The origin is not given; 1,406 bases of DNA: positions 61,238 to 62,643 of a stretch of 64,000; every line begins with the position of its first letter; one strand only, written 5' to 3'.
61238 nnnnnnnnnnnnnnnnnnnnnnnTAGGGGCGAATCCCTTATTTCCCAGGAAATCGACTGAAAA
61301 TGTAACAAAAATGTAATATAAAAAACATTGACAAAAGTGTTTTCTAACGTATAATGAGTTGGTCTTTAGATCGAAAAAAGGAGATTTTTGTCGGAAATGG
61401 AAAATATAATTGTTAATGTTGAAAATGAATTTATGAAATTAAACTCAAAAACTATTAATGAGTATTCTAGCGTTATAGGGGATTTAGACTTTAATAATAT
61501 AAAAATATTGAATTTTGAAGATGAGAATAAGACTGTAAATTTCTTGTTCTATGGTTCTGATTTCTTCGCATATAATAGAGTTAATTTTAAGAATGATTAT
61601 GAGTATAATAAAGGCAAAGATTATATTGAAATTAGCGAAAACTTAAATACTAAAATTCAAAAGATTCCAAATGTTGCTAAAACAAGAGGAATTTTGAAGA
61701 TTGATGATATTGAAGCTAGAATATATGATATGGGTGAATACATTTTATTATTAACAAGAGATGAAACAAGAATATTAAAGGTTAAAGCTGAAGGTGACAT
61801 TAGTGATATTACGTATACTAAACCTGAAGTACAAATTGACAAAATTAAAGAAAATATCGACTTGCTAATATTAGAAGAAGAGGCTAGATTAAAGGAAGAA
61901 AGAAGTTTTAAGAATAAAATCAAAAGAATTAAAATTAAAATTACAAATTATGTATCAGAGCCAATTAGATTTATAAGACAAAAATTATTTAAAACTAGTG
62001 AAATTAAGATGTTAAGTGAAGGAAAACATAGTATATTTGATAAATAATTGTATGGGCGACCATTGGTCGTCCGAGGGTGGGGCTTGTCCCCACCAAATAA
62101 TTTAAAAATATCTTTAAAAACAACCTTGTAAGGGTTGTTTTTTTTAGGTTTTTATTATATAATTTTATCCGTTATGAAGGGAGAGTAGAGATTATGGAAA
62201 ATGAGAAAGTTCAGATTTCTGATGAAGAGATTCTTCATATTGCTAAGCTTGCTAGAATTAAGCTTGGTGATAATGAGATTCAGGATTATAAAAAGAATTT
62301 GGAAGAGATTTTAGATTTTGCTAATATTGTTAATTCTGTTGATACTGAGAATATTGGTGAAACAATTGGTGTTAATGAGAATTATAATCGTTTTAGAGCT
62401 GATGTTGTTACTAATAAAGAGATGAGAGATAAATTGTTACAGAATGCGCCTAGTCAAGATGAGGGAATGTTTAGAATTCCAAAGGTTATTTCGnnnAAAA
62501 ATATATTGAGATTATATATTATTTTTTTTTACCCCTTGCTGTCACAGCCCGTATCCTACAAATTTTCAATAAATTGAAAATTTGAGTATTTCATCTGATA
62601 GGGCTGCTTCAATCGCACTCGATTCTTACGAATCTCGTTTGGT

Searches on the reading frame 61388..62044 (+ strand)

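Call 9: search_protein_families(library=ncbifam, proteins=[window:61388-62044:+], max_evalue=0.001)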
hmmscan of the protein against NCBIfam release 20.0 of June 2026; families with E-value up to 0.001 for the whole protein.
window:61388-62044:+ (219 aa): 0 families

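Call 10: search_protein_families(library=pfam, proteins=[window:61388-62044:+], max_evalue=1)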
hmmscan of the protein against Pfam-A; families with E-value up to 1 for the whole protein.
window:61388-62044:+ (219 aa): 1 family
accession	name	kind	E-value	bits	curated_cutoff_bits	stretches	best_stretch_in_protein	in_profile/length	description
PF02302.22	PTS_IIB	-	0.067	14.3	23.6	1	133-188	25-78/90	PTS system, Lactose/Cellobiose specific IIB subunit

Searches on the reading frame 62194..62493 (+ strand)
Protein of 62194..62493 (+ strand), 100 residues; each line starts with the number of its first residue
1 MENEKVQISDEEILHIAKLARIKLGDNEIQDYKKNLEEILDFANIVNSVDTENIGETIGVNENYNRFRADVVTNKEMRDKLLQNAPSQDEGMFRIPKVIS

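Call 9: search_protein_families(library=ncbifam, proteins=[window:62194-62493:+], max_evalue=0.001)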
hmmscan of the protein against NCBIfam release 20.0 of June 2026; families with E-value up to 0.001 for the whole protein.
window:62194-62493:+ (100 aa): 5 families
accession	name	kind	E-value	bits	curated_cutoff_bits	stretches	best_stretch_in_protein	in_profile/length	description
TIGR00135.1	gatC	equivalog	3.3e-24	85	47.1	1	8-99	1-92/93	Asp-tRNA(Asn)/Glu-tRNA(Gln) amidotransferase subunit GatC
NF000684.0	PRK00034.3-4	equivalog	3.1e-09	37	97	1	5-97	2-93/97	Asp-tRNA(Asn) amidotransferase subunit GatC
TIGR01827.1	gatC_rel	hypoth_equivalog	1.5e-08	34.6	52.1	1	33-92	3-63/73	putative Asp-tRNA(Asn)/Glu-tRNA(Gln) amidotransferase, subunit C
NF000681.0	PRK00034.3-1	equivalog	8.4e-07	29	64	1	28-92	3-68/78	Asp-tRNA(Asn) amidotransferase subunit GatC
NF009461.0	PRK12821.1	equivalog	2.5e-05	23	399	1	3-88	384-470/477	aspartyl/glutamyl-tRNA amidotransferase subunit C-like protein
